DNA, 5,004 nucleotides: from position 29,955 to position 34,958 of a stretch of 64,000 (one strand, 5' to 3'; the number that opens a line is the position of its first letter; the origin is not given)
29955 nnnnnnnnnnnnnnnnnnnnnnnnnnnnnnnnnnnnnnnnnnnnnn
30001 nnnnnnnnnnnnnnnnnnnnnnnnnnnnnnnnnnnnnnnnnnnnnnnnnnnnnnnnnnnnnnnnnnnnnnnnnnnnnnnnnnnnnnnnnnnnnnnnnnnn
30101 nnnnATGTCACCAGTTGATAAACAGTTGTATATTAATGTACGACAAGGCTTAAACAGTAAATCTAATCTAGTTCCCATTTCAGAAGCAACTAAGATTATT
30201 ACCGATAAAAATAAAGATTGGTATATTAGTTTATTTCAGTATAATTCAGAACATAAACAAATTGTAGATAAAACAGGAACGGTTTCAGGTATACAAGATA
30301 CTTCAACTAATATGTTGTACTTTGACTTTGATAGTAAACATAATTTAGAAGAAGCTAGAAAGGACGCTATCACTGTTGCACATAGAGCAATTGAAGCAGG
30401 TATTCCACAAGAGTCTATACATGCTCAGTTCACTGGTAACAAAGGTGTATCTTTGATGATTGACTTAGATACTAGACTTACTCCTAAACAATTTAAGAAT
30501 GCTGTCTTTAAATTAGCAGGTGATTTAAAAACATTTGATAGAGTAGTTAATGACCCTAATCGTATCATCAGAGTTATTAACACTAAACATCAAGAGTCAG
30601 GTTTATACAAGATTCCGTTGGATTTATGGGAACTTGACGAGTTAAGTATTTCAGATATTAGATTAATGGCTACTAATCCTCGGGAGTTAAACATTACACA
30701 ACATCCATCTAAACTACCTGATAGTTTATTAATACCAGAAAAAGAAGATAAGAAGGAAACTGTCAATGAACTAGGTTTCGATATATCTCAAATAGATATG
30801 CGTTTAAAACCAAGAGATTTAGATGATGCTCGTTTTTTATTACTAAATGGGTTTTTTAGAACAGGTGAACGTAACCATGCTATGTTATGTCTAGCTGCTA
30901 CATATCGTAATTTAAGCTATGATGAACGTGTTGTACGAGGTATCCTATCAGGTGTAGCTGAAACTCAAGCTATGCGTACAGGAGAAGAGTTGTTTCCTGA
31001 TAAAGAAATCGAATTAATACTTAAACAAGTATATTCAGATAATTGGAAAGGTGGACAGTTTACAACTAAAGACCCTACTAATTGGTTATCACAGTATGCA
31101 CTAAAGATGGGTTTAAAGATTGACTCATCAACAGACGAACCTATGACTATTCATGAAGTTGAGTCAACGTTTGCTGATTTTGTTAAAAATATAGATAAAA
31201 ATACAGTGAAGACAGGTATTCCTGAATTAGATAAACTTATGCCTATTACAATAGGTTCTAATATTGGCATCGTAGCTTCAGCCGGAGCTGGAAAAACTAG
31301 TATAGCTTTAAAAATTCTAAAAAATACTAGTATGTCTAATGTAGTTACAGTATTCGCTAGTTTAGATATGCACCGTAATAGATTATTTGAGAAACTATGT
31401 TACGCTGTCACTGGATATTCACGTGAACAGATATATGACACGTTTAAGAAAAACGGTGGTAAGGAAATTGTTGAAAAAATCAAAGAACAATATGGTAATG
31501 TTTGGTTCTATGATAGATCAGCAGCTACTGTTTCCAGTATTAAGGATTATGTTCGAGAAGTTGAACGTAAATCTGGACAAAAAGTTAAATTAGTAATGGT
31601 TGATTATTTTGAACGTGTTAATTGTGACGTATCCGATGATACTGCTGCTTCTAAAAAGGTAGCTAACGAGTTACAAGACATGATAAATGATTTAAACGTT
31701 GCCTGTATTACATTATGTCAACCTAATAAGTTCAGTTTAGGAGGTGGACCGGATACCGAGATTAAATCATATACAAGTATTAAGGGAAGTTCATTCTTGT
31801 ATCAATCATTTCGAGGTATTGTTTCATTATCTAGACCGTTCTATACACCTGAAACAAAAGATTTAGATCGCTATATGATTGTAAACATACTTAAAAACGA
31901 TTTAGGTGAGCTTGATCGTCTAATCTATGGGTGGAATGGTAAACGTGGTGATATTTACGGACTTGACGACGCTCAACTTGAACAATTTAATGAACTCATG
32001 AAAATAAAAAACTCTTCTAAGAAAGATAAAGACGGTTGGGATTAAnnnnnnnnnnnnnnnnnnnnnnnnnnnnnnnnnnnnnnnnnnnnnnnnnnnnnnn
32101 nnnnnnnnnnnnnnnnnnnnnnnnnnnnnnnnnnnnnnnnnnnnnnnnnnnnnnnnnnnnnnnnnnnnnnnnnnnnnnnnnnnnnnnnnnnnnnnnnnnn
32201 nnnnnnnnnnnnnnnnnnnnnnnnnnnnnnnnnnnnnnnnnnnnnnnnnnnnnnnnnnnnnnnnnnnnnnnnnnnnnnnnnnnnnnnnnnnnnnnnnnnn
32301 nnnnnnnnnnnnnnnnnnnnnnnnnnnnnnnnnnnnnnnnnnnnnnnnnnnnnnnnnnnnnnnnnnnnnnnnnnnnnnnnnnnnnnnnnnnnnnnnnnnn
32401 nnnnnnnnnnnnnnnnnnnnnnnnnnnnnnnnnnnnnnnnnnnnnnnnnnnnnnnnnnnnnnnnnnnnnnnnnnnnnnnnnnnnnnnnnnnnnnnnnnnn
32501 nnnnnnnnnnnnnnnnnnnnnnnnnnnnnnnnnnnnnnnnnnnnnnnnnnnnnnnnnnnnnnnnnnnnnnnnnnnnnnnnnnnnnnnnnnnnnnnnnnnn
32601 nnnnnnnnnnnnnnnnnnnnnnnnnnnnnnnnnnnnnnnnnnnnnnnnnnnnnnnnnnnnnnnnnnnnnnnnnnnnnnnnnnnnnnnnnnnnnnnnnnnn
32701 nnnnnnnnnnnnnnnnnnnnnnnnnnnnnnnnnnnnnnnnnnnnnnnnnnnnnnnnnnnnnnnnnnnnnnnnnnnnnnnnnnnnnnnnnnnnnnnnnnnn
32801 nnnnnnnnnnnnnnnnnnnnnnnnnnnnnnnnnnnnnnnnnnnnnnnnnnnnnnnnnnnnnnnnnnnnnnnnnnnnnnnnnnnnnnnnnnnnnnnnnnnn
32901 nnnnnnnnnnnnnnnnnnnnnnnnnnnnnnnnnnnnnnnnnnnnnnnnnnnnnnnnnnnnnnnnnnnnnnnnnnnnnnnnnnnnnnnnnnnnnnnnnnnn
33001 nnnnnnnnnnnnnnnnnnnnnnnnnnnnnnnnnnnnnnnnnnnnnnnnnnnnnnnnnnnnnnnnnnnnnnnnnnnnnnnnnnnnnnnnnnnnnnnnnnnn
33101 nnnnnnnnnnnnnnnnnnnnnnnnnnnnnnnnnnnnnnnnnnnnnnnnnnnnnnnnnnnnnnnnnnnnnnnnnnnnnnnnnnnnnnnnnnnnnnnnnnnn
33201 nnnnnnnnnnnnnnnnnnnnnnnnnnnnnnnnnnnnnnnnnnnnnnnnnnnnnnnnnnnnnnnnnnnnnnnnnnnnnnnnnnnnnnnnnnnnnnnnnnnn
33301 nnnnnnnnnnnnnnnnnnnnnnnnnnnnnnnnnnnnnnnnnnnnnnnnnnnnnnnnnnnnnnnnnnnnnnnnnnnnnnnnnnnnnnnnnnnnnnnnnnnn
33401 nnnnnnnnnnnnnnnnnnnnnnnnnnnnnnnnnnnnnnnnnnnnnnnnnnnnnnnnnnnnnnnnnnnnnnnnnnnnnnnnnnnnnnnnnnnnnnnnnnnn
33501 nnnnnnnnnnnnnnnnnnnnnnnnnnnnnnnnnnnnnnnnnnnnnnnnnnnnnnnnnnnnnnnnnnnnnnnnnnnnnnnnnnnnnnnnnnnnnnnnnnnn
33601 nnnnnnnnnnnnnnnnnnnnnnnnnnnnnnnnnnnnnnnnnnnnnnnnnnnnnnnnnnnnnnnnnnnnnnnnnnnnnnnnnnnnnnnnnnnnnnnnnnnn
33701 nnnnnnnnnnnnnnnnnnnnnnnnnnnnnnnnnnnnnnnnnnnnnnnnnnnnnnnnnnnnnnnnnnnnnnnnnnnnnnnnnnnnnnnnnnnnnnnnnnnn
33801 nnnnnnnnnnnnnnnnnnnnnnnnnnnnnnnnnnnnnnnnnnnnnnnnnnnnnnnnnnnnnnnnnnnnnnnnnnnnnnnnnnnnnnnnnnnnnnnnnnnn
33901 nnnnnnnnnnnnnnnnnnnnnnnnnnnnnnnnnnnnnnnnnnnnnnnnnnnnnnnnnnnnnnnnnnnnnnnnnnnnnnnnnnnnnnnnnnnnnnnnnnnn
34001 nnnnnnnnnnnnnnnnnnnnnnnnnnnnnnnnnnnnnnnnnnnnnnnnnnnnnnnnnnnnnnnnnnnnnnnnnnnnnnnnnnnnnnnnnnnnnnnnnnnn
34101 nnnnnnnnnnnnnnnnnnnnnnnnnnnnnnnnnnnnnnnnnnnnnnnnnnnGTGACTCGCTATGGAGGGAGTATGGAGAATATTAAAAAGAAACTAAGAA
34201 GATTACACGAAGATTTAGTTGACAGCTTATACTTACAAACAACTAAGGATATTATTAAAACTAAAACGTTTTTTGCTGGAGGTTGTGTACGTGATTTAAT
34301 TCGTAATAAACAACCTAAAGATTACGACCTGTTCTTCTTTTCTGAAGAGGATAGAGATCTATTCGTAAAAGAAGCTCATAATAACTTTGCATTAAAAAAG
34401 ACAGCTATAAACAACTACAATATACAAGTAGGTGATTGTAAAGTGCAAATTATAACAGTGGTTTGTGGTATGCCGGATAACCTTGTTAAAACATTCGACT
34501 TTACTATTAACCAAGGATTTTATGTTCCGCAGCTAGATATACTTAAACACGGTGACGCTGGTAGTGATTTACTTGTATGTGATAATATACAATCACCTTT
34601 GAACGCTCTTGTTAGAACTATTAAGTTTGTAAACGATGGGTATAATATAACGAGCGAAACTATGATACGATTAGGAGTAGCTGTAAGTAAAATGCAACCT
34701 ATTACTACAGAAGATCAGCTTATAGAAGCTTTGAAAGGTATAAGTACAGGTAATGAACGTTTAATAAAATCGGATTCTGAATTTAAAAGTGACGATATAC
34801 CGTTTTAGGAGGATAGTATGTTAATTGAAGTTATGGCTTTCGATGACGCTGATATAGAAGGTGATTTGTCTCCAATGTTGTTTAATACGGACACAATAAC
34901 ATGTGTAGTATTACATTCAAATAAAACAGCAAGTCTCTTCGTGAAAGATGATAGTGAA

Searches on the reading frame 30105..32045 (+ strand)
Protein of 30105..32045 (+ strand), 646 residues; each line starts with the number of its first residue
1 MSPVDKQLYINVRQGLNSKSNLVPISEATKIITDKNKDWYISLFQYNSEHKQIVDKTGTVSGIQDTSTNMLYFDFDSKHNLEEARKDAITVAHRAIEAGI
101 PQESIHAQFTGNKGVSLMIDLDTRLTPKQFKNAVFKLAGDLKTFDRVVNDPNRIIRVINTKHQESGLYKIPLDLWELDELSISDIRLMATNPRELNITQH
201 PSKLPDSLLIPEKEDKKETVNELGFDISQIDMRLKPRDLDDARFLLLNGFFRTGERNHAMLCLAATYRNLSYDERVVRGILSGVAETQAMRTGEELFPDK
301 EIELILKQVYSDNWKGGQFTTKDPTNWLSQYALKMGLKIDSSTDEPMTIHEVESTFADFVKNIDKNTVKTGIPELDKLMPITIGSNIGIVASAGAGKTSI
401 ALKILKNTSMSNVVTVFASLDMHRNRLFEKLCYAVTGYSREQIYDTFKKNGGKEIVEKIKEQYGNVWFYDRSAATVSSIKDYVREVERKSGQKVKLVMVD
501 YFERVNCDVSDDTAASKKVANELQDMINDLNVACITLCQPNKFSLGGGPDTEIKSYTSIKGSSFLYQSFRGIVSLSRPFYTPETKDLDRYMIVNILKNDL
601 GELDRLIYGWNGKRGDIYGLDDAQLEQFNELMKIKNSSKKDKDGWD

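Call 25: search_protein_families(library=phrogs, proteins=[window:30105-32045:+], max_evalue=0.00001)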
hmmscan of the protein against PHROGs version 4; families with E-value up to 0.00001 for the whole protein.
window:30105-32045:+ (646 aa): 5 families
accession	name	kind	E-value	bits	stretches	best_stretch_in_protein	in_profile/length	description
phrog_19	-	DNA, RNA and nucleotide metabolism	2.9e-30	106.7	1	345-639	308-600/621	DnaB-like replicative helicase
phrog_243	-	DNA, RNA and nucleotide metabolism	2.3e-18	67.1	1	389-539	40-190/273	DnaB-like replicative helicase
phrog_239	-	DNA, RNA and nucleotide metabolism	3.4e-14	53.7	1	360-578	333-556/801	DNA primase/helicase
phrog_16345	-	DNA, RNA and nucleotide metabolism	8.5e-13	48.2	1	67-220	64-225/972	primase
phrog_18685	-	unknown function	1.4e-12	47.4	1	70-198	70-210/1028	-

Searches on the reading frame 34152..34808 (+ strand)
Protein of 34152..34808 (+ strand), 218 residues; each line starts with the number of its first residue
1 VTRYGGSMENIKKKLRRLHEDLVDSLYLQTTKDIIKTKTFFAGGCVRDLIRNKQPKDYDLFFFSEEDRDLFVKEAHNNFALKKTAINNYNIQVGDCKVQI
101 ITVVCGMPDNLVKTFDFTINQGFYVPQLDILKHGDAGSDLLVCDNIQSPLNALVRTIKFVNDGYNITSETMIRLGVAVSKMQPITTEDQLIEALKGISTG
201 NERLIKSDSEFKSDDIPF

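Call 3: search_protein_families(library=pfam, proteins=[window:34152-34808:+], max_evalue=0.01)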
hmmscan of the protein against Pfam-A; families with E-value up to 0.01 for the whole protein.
window:34152-34808:+ (218 aa): 1 family
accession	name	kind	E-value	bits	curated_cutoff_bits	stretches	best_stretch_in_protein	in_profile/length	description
PF01743.26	PolyA_pol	-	5e-05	24.1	23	1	40-100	2-63/126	Poly A polymerase head domain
